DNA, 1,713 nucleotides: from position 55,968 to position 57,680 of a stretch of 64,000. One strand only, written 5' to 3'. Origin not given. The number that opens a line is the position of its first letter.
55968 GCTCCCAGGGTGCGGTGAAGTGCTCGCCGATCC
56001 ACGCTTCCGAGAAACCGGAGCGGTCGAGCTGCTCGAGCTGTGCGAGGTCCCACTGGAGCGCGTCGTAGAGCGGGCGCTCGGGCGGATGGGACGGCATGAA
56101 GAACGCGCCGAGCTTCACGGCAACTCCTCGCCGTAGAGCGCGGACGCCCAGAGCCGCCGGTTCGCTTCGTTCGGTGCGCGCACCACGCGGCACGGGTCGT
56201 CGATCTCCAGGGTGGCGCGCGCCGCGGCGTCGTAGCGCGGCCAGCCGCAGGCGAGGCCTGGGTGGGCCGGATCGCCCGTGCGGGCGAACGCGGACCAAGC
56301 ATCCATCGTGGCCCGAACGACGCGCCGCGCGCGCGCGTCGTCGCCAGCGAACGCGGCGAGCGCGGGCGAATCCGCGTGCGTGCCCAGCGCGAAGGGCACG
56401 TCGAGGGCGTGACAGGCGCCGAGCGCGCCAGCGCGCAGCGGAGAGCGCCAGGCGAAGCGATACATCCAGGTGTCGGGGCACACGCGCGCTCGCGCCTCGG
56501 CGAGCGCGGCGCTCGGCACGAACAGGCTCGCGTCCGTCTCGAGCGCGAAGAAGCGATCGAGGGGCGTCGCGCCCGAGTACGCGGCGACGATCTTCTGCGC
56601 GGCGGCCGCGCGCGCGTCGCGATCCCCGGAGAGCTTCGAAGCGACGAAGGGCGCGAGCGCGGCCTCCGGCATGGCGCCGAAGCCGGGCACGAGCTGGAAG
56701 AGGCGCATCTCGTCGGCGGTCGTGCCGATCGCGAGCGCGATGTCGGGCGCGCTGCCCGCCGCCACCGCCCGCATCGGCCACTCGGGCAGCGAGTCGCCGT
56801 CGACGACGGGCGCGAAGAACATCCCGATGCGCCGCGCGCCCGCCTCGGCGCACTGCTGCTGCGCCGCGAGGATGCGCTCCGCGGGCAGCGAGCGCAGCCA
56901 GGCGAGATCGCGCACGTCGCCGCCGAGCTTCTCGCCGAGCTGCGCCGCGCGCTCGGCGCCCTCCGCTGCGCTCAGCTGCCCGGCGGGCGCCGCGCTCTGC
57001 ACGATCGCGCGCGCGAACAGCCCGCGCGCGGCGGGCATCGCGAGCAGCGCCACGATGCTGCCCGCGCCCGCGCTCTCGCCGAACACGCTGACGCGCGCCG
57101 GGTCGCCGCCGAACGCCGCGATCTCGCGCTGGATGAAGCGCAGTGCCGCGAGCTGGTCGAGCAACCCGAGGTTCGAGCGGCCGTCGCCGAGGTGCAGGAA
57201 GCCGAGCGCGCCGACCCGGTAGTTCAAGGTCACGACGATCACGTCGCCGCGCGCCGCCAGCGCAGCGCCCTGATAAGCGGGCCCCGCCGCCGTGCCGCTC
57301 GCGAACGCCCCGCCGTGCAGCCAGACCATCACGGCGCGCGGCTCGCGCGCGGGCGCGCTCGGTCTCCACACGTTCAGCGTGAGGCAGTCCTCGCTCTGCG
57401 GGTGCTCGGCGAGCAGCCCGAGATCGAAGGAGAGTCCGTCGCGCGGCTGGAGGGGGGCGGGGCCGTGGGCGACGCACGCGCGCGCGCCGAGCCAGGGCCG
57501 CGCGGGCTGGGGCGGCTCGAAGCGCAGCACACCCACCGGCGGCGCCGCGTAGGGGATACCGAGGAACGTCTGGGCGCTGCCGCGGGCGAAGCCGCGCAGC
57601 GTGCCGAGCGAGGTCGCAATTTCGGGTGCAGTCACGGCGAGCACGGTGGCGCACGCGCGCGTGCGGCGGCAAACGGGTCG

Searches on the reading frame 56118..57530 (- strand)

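Call 54: search_protein_families(library=pfam, proteins=[window:56118-57530:-], max_evalue=0.0001)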
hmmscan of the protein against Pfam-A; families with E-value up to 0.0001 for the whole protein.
window:56118-57530:- (471 aa): 3 families
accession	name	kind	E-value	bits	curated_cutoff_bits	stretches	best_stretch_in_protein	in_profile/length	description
PF00135.34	COesterase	-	6.8e-92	309.5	27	1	2-460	41-514/515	Carboxylesterase family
PF07859.19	Abhydrolase_3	-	3.1e-09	37.4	25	1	68-189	1-115/210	alpha/beta hydrolase fold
PF20434.5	BD-FAE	-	1.1e-07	32.1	26.8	1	61-165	9-108/215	BD-FAE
